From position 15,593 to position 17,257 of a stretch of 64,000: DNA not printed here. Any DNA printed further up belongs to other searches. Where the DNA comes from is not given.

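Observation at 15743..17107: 454-aa DUF1611-like P-loop protein convergent with ppd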

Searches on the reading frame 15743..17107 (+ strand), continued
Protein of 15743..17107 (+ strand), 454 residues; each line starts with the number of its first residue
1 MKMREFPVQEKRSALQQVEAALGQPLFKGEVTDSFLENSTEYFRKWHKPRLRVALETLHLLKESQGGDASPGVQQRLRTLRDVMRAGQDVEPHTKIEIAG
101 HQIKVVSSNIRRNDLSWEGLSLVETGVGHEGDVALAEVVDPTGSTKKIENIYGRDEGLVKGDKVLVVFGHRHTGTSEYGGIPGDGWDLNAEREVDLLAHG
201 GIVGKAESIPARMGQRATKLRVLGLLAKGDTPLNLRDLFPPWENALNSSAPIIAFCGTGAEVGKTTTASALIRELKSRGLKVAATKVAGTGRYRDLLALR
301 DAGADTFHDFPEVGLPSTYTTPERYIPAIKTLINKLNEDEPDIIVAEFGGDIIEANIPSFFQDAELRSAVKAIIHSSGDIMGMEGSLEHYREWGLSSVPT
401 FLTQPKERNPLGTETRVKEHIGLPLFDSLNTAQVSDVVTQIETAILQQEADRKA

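Call 35: search_protein_families(library=pfam, proteins=[P0038, P0072, P0137, P0128, P0039, P0040, P0050, P0100, P0150, P0179], max_evalue=0.001)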
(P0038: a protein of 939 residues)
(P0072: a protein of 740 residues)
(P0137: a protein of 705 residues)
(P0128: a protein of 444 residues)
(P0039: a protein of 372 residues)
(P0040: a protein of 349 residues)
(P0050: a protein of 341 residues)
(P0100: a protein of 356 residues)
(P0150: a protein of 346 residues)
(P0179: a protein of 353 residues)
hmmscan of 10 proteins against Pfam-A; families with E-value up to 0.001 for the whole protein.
P0038 (939 aa): 10 families
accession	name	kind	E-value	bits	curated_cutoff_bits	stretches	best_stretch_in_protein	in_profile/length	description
PF08241.18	Methyltransf_11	-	4e-23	82.3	21.2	1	445-540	1-95/95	Methyltransferase domain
PF13649.12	Methyltransf_25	-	1.2e-20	74.4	27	1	444-536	1-97/97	Methyltransferase domain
PF13847.12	Methyltransf_31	-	8.2e-16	58.4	27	1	441-545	4-115/145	Methyltransferase domain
PF13489.12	Methyltransf_23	-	1e-15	58.3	27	1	434-545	15-121/164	Methyltransferase domain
PF08242.18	Methyltransf_12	-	1.3e-15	58.3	30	1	445-537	1-97/98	Methyltransferase domain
PF02668.22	TauD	-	4.8e-12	46.8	27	1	677-918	25-258/267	Taurine catabolism dioxygenase TauD, TfdA family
PF01209.24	Ubie_methyltran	-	1.8e-10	41.1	20.1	1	433-540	40-151/233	ubiE/COQ5 methyltransferase family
PF01656.29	CbiA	-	1.4e-06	28.7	25.4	1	204-238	1-35/125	CobQ/CobB/MinD/ParA nucleotide binding domain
PF08003.17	Methyltransf_9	-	0.00017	21.1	23.8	1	436-570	111-247/315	Protein of unknown function (DUF1698)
PF13500.12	AAA_26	-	0.0007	19.9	27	0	204-245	3-44/198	AAA domain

P0072 (740 aa): 3 families
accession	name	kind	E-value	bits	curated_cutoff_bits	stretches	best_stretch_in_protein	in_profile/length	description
PF01546.33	Peptidase_M20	-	2.1e-20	74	24.6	1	73-368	1-204/206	Peptidase family M20/M25/M40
PF07687.19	M20_dimer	-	9.7e-19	67.7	21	1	176-270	1-98/107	Peptidase dimerisation domain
PF07755.17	DUF1611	-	0.00035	20.5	25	1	534-569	9-44/201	Domain of unknown function (DUF1611_C) P-loop domain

P0137 (705 aa): 1 family
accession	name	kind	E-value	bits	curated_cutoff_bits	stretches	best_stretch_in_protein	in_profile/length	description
PF13714.12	PEP_mutase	-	1.2e-36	126.9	31.5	1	25-247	18-237/240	Phosphoenolpyruvate phosphomutase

P0128 (444 aa): 0 families

P0039 (372 aa): 2 families
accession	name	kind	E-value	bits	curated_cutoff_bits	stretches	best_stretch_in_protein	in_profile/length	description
PF01656.29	CbiA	-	1.5e-06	28.7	25.4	1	178-218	1-41/125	CobQ/CobB/MinD/ParA nucleotide binding domain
PF07755.17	DUF1611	-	1.9e-05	24.6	25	1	172-216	9-50/201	Domain of unknown function (DUF1611_C) P-loop domain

P0040 (349 aa): 2 families
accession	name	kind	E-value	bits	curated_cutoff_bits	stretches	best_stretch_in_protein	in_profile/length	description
PF13500.12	AAA_26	-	0.00017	21.9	27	1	156-199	2-45/198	AAA domain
PF01656.29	CbiA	-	0.00034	21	25.4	1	158-190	2-34/125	CobQ/CobB/MinD/ParA nucleotide binding domain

P0050 (341 aa): 1 family
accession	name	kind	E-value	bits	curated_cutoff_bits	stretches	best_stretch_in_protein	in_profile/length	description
PF07755.17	DUF1611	-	0.00015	21.6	25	1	145-177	9-41/201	Domain of unknown function (DUF1611_C) P-loop domain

P0100 (356 aa): 1 family
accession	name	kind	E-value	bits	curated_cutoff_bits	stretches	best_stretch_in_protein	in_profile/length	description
PF03205.20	MobB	-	1.2e-05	25.6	26.6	1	165-256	4-97/133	Molybdopterin guanine dinucleotide synthesis protein B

P0150 (346 aa): 0 families

P0179 (353 aa): 0 families

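Call 41: find_related_loci(query=A2, collection=genome_contigs, flank=10000)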
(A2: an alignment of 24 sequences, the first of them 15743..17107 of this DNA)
Query A2 (454 aa) in genome_contigs; peptide patterns used: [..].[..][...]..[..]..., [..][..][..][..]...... (x = any residue, [..] = any of these).
599 stretches matched a pattern (row limit reached: there are more); 31 encode a relative of the query (tblastn E <= 1e-3); 31 distinct loci.
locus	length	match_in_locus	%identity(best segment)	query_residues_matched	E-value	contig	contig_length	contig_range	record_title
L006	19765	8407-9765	50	2-445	2e-140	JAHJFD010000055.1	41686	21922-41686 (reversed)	MAG: Patescibacteria group bacterium isolate Modern_marine_glass_biofilm.mb.158 Modern_marine_gla.mb.158_k141_988644, wh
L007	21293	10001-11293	45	3-441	2e-110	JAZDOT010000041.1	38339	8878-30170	MAG: Candidatus Peregrinibacteria bacterium isolate MEGAHIT-group-0.791 k141_9305972, whole genome shotgun sequence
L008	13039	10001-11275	44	9-441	4e-108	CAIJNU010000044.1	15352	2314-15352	uncultured Candidatus Peregrinibacteria bacterium isolate AlinenLipids_bin-9222 genome assembly, contig: bin-9222:044/12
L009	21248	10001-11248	44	16-438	4e-107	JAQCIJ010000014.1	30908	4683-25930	MAG: bacterium isolate casp40-mb.283 NODE_3426_length_30908_cov_0.338570, whole genome shotgun sequence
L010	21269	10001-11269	44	8-438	8e-106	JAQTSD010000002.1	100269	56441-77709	MAG: Candidatus Peribacteraceae bacterium isolate STB_179 NODE_464_length_100269_cov_3.867278_Sandtown_B, whole genome s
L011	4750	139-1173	51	96-441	2e-105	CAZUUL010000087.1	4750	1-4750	MAG TPA_asm: uncultured Gammaproteobacteria bacterium isolate binchicken_co95_36 genome assembly, contig: NODE_11124_len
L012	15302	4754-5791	47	95-441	2e-97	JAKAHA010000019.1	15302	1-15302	MAG: bacterium isolate WY2.bin75 NODE_5626_length_15302_cov_1.809028, whole genome shotgun sequence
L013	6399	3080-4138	45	95-447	6e-97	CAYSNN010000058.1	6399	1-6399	MAG TPA_asm: uncultured Gammaproteobacteria bacterium isolate binchicken_co251_42 genome assembly, contig: NODE_17375_le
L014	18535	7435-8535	46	73-441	1e-96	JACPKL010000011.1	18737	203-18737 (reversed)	MAG: Candidatus Daviesbacteria bacterium isolate NC_groundwater_493_Ag_S-0.1um_36_17 S35_SO-1_scaffold_473366, whole gen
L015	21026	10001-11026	47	98-441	1e-94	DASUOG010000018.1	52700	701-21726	MAG TPA_asm: Candidatus Saccharimonadales bacterium isolate SMAG_U1622 k141_1010048, whole genome shotgun sequence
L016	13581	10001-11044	44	96-445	1e-89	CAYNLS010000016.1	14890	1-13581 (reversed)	MAG TPA_asm: uncultured Gammaproteobacteria bacterium isolate SRP269290_co3_853 genome assembly, contig: NODE_4518_lengt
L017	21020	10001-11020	43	100-441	2e-84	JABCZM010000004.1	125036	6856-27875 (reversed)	MAG: Candidatus Saccharibacteria bacterium isolate Inc-BW-C-12-M_MAG58 Ga0210394_10000256, whole genome shotgun sequence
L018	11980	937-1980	44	95-435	2e-83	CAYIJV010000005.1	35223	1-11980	MAG TPA_asm: uncultured Candidatus Saccharibacteria bacterium isolate ERP119705_co23_584 genome assembly, contig: NODE_9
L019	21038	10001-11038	43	103-445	4e-74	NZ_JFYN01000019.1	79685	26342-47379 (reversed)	Pseudomonas sp. RIT288 contigs26, whole genome shotgun sequence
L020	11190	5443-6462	42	86-419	1e-72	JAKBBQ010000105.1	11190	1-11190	MAG: Proteobacteria bacterium isolate ZJ4.bin41 NODE_7716_length_11190_cov_2.461629, whole genome shotgun sequence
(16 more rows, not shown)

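Call 43: search_protein_families(library=ncbifam, proteins=[L001:9801-10871:+, L002:11358-12380:+, L003:13297-14361:+, L003:11816-13294:+, L002:8583-10004:+, L002:5546-6559:-, L002:12383-12844:+], max_evalue=0.00001)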
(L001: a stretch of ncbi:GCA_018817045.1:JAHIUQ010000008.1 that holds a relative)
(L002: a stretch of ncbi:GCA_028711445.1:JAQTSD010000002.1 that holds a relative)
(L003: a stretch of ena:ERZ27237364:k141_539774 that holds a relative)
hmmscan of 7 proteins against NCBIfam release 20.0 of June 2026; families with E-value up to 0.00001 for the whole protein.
L001:9801-10871:+ (356 aa): 17 families
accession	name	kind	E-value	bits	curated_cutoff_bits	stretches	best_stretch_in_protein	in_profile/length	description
NF006046.0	PRK08192.1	equivalog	1.2e-140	468.6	512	1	1-333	2-336/339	aspartate carbamoyltransferase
NF008853.0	PRK11891.1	equivalog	2e-131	438.6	560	1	7-339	90-423/430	aspartate carbamoyltransferase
TIGR00670.1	asp_carb_tr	equivalog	1.5e-87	293.6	236.95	1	7-314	2-303/304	aspartate carbamoyltransferase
NF002032.1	PRK00856.1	equivalog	6.7e-77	258.6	263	1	7-313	2-296/297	aspartate carbamoyltransferase catalytic subunit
NF001986.0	PRK00779.1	subfamily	6.1e-44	150.4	306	1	4-314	4-304/307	ornithine carbamoyltransferase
TIGR00658.1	orni_carb_tr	equivalog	5.3e-43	147.3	280.85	1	7-314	2-303/304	ornithine carbamoyltransferase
TIGR04384.1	putr_carbamoyl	exception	3.8e-36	124.9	500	1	8-314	2-307/330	putrescine carbamoyltransferase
NF009916.0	PRK13376.1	equivalog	5.7e-35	120.8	800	1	2-326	4-345/525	bifunctional aspartate carbamoyltransferase catalytic subunit/aspartate carbamoyltransferase regulatory subunit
NF010387.0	PRK13814.1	equivalog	1.2e-29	103.2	660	1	8-314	8-303/310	aspartate carbamoyltransferase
NF011380.0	PRK14805.1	equivalog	9.3e-26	90.6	421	1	7-313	3-299/302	ornithine carbamoyltransferase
NF003286.0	PRK04284.1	subfamily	2.4e-25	89.4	515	1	3-274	4-276/332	ornithine carbamoyltransferase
NF009213.0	PRK12562.1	subfamily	8.6e-20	71.4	559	1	7-273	8-276/334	ornithine carbamoyltransferase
NF002470.0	PRK01713.1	equivalog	1.4e-18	67.4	545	1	3-274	5-277/334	ornithine carbamoyltransferase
NF005538.0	PRK07200.1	equivalog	2.3e-14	53.3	453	1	6-109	22-124/396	knotted carbamoyltransferase YgeW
TIGR03316.1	ygeW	equivalog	1.8e-13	50.2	500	1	7-109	20-121/391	knotted carbamoyltransferase YgeW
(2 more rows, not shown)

L002:11358-12380:+ (340 aa): 17 families
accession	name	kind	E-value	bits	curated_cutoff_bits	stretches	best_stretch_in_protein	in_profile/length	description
NF006046.0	PRK08192.1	equivalog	5.6e-121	403.9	512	1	2-332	3-334/339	aspartate carbamoyltransferase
NF008853.0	PRK11891.1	equivalog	1.3e-112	376.6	560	1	7-333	90-416/430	aspartate carbamoyltransferase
TIGR00670.1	asp_carb_tr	equivalog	1.3e-81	274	236.95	1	7-312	2-300/304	aspartate carbamoyltransferase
NF002032.1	PRK00856.1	equivalog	8.5e-72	241.8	263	1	7-313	2-295/297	aspartate carbamoyltransferase catalytic subunit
NF001986.0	PRK00779.1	subfamily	3e-38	131.7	306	1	4-315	4-304/307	ornithine carbamoyltransferase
TIGR00658.1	orni_carb_tr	equivalog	2.2e-34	119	280.85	1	7-315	2-303/304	ornithine carbamoyltransferase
NF009916.0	PRK13376.1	equivalog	8e-34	117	800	1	47-324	53-342/525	bifunctional aspartate carbamoyltransferase catalytic subunit/aspartate carbamoyltransferase regulatory subunit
NF010387.0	PRK13814.1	equivalog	1.4e-28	99.7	660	1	9-312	9-300/310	aspartate carbamoyltransferase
TIGR04384.1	putr_carbamoyl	exception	9.7e-26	90.7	500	1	8-316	2-308/330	putrescine carbamoyltransferase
NF003286.0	PRK04284.1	subfamily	3.7e-23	82.1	515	1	2-232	3-230/332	ornithine carbamoyltransferase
NF011380.0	PRK14805.1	equivalog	7e-18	64.7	421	1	7-316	3-301/302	ornithine carbamoyltransferase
NF002470.0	PRK01713.1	equivalog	6.4e-14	52.1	545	1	15-232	17-231/334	ornithine carbamoyltransferase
NF005538.0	PRK07200.1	equivalog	7e-14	51.6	453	1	8-107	25-122/396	knotted carbamoyltransferase YgeW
NF009213.0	PRK12562.1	subfamily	5.8e-12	45.6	559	1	9-232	10-231/334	ornithine carbamoyltransferase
TIGR03316.1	ygeW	equivalog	6.7e-12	45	500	1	10-107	24-119/391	knotted carbamoyltransferase YgeW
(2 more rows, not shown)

L003:13297-14361:+ (354 aa): 17 families
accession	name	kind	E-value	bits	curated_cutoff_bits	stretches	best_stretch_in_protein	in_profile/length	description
NF008853.0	PRK11891.1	equivalog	2.1e-175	583.4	560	1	2-344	87-429/430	aspartate carbamoyltransferase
NF006046.0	PRK08192.1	equivalog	2.6e-126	421.4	512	1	4-319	7-323/339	aspartate carbamoyltransferase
TIGR00670.1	asp_carb_tr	equivalog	1.8e-85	286.7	236.95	1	4-313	1-303/304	aspartate carbamoyltransferase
NF002032.1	PRK00856.1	equivalog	5e-77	259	263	1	4-312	1-296/297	aspartate carbamoyltransferase catalytic subunit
NF001986.0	PRK00779.1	subfamily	7e-37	127.2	306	1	2-313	4-304/307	ornithine carbamoyltransferase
TIGR00658.1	orni_carb_tr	equivalog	3.7e-35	121.6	280.85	1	4-313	1-303/304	ornithine carbamoyltransferase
NF010387.0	PRK13814.1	equivalog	1.1e-32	113.2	660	1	5-316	7-306/310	aspartate carbamoyltransferase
NF009916.0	PRK13376.1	equivalog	6.6e-31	107.4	800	1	47-314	55-334/525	bifunctional aspartate carbamoyltransferase catalytic subunit/aspartate carbamoyltransferase regulatory subunit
TIGR04384.1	putr_carbamoyl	exception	2e-29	102.8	500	1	6-313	2-307/330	putrescine carbamoyltransferase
NF011380.0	PRK14805.1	equivalog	4.8e-25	88.2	421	1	3-314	1-301/302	ornithine carbamoyltransferase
NF003286.0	PRK04284.1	subfamily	1.2e-20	73.9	515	1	5-272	8-275/332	ornithine carbamoyltransferase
NF002470.0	PRK01713.1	equivalog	2.8e-12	46.7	545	1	3-226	7-227/334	ornithine carbamoyltransferase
NF003384.0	PRK04523.1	equivalog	6.2e-12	45.2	288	1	1-162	1-174/336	N-acetylornithine carbamoyltransferase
NF009213.0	PRK12562.1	subfamily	3e-11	43.3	559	1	4-212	7-213/334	ornithine carbamoyltransferase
TIGR03316.1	ygeW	equivalog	5.4e-10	38.7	500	1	13-106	28-120/391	knotted carbamoyltransferase YgeW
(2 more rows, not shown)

L003:11816-13294:+ (492 aa): 42 families (the best 25 are shown)
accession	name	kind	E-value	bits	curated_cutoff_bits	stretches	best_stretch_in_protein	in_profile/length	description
TIGR03250.1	PhnAcAld_DH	equivalog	9.6e-190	631.2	635.65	1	25-490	5-472/472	phosphonoacetaldehyde dehydrogenase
NF040648.1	lactal_redase_Meth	equivalog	8.2e-106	354.8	650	1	34-486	9-460/463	lactaldehyde dehydrogenase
NF047626.1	SulfactDhSafD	equivalog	8.3e-100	335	700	1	39-486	3-452/454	sulfoacetaldehyde dehydrogenase SafD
NF006916.0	PRK09407.1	equivalog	4.7e-86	289.5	521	1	33-486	30-490/526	succinic semialdehyde dehydrogenase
NF009725.0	PRK13252.1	equivalog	1.1e-82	278.1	593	1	37-487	22-478/488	betaine-aldehyde dehydrogenase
TIGR01804.1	BADH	equivalog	1.5e-82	277.5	668.6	1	38-484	14-467/467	betaine-aldehyde dehydrogenase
TIGR01780.1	SSADH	subfamily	1.6e-82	277.8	646.35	1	41-484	1-448/448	succinate-semialdehyde dehydrogenase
NF040869.1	G3PDH_Arch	equivalog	3.6e-80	270.1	780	1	28-486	24-489/502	NADP-dependent glyceraldehyde-3-phosphate dehydrogenase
NF010000.0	PRK13473.1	subfamily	3.2e-78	263.5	615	1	36-485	16-469/475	aminobutyraldehyde dehydrogenase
NF045735.1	PaDhStyDPseudo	equivalog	8.3e-73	245.7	850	1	38-488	19-481/483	phenylacetaldehyde dehydrogenase StyD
NF008415.0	PRK11241.1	equivalog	1e-72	245.4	828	1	36-487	25-479/482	NADP-dependent succinate-semialdehyde dehydrogenase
TIGR02299.1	HpaE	equivalog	2.1e-72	244.3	638.35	1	38-489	17-477/488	5-carboxymethyl-2-hydroxymuconate semialdehyde dehydrogenase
NF006915.0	PRK09406.1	equivalog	4.5e-72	243.4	730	1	40-485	4-453/457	NADP-dependent succinic semialdehyde dehydrogenase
NF002852.0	PRK03137.1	subfamily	1.5e-71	241.7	648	1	28-487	41-511/514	L-glutamate gamma-semialdehyde dehydrogenase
NF042993.1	AlphKGSA_gudD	equivalog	2.7e-71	240.8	770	1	54-486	40-478/481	alpha-ketoglutaric semialdehyde dehydrogenase GucD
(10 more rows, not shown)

L002:8583-10004:+ (473 aa): 41 families (the best 25 are shown)
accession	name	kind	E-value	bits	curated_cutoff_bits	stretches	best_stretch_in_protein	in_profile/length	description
TIGR03250.1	PhnAcAld_DH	equivalog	3.6e-154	513.9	635.65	1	7-469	8-472/472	phosphonoacetaldehyde dehydrogenase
NF040648.1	lactal_redase_Meth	equivalog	5e-132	441.2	650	1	6-466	2-461/463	lactaldehyde dehydrogenase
NF047626.1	SulfactDhSafD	equivalog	5.6e-114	381.7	700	1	19-465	4-452/454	sulfoacetaldehyde dehydrogenase SafD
TIGR01780.1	SSADH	subfamily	2.8e-98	329.8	646.35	1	20-453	1-438/448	succinate-semialdehyde dehydrogenase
NF040869.1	G3PDH_Arch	equivalog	9.4e-93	311.6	780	1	5-465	22-489/502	NADP-dependent glyceraldehyde-3-phosphate dehydrogenase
TIGR01804.1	BADH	equivalog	1.2e-90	304.3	668.6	1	7-453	2-457/467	betaine-aldehyde dehydrogenase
NF010000.0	PRK13473.1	subfamily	6.5e-88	295.4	615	1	5-450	5-455/475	aminobutyraldehyde dehydrogenase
NF009725.0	PRK13252.1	equivalog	2.5e-85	286.8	593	1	16-459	22-471/488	betaine-aldehyde dehydrogenase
TIGR02299.1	HpaE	equivalog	4e-85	286.3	638.35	1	5-458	3-467/488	5-carboxymethyl-2-hydroxymuconate semialdehyde dehydrogenase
NF008415.0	PRK11241.1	equivalog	2.5e-83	280.4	828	1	5-453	13-466/482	NADP-dependent succinate-semialdehyde dehydrogenase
NF006916.0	PRK09407.1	equivalog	8.2e-81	272.2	521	1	16-450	34-475/526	succinic semialdehyde dehydrogenase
NF042993.1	AlphKGSA_gudD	equivalog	2.4e-79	267.3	770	1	6-458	7-470/481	alpha-ketoglutaric semialdehyde dehydrogenase GucD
NF007497.0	PRK10090.1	equivalog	2.3e-78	264.1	500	1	16-448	22-458/480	aldehyde dehydrogenase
NF006915.0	PRK09406.1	equivalog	1.6e-73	248.2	730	1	20-454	5-443/457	NADP-dependent succinic semialdehyde dehydrogenase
NF045735.1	PaDhStyDPseudo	equivalog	7.7e-73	245.8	850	1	5-462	5-475/483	phenylacetaldehyde dehydrogenase StyD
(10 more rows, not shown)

L002:5546-6559:- (337 aa): 23 families
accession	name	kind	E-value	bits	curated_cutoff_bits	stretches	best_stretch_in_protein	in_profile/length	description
TIGR01900.1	dapE-gram_pos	equivalog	3.4e-20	72.2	304.2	1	25-318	51-340/351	succinyl-diaminopimelate desuccinylase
NF005602.0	PRK07338.1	equivalog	1e-19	70.4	357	1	23-313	86-381/409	hydrolase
TIGR01883.1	PepT-like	hypoth_equivalog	8e-19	67.8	274.25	1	26-328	57-360/361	peptidase T-like protein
TIGR01910.1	DapE-ArgE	subfamily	8.5e-16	58.1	217.6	1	62-319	101-369/373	ArgE/DapE family deacylase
NF006365.0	PRK08588.1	subfamily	1.3e-13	51.1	289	1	47-328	86-377/383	succinyl-diaminopimelate desuccinylase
NF004788.0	PRK06133.1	subfamily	9.7e-13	47.8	349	1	30-276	105-353/417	glutamate carboxypeptidase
NF005678.0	PRK07473.1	equivalog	1.1e-12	47.6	386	1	19-317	62-361/376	M20/M25/M40 family metallo-hydrolase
NF006399.0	PRK08651.1-2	equivalog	1.3e-12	47.5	381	1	185-325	261-397/405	succinyl-diaminopimelate desuccinylase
TIGR01902.1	dapE-lys-deAc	subfamily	3.7e-12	46.1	163.1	1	6-331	29-337/340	N-acetyl-ornithine/N-acetyl-lysine deacetylase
NF058540.1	Ncarbamyl_ErtE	equivalog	1.5e-10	40.3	520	1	125-334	202-417/418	N-carbamyl-l-glutamate amidohydrolase ErtE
TIGR01892.1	AcOrn-deacetyl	equivalog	1.9e-10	40.4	297.7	1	31-312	59-349/365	acetylornithine deacetylase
NF006596.0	PRK09133.1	subfamily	4.3e-10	38.7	349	0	186-331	320-470/474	hypothetical protein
TIGR01893.1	aa-his-dipept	subfamily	1.1e-09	37.6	343.75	1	48-235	88-285/478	beta-Ala-His dipeptidase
NF009555.0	PRK13004.1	equivalog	3.2e-09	36.2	321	1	5-183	46-223/399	YgeY family selenium metabolism-linked hydrolase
TIGR01891.1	amidohydrolases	subfamily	7.2e-09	35.2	153.75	1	122-265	151-303/366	amidohydrolase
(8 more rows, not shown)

L002:12383-12844:+ (153 aa): 7 families
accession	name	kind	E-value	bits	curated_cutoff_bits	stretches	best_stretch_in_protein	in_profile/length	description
TIGR01511.1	ATPase-IB1_Cu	subfamily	5.9e-11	41.9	397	1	33-138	372-475/542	copper-translocating P-type ATPase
TIGR01525.1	ATPase-IB_hvy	subfamily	4.5e-10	39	346.25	1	33-133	390-493/560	heavy metal translocating P-type ATPase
TIGR01512.1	ATPase-IB2_Cd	subfamily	1.4e-09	37.2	313.5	1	34-133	329-426/494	cadmium family heavy metal-translocating P-type ATPase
NF008262.1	PRK11033.1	equivalog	5.6e-07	28.4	1005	1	36-127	565-658/731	zinc/cadmium/mercury/lead-transporting ATPase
NF033775.1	P_type_ZntA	exception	5.8e-07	28.2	1240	1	36-131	566-660/732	Zn(II)/Cd(II)/Pb(II) translocating P-type ATPase ZntA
TIGR01494.1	ATPase_P-type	subfamily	1.5e-06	27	62.3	1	33-114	329-411/478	HAD-IC family P-type ATPase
TIGR01497.1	kdpB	equivalog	3.5e-06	25.4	527.9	1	28-121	444-541/675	potassium-transporting ATPase subunit KdpB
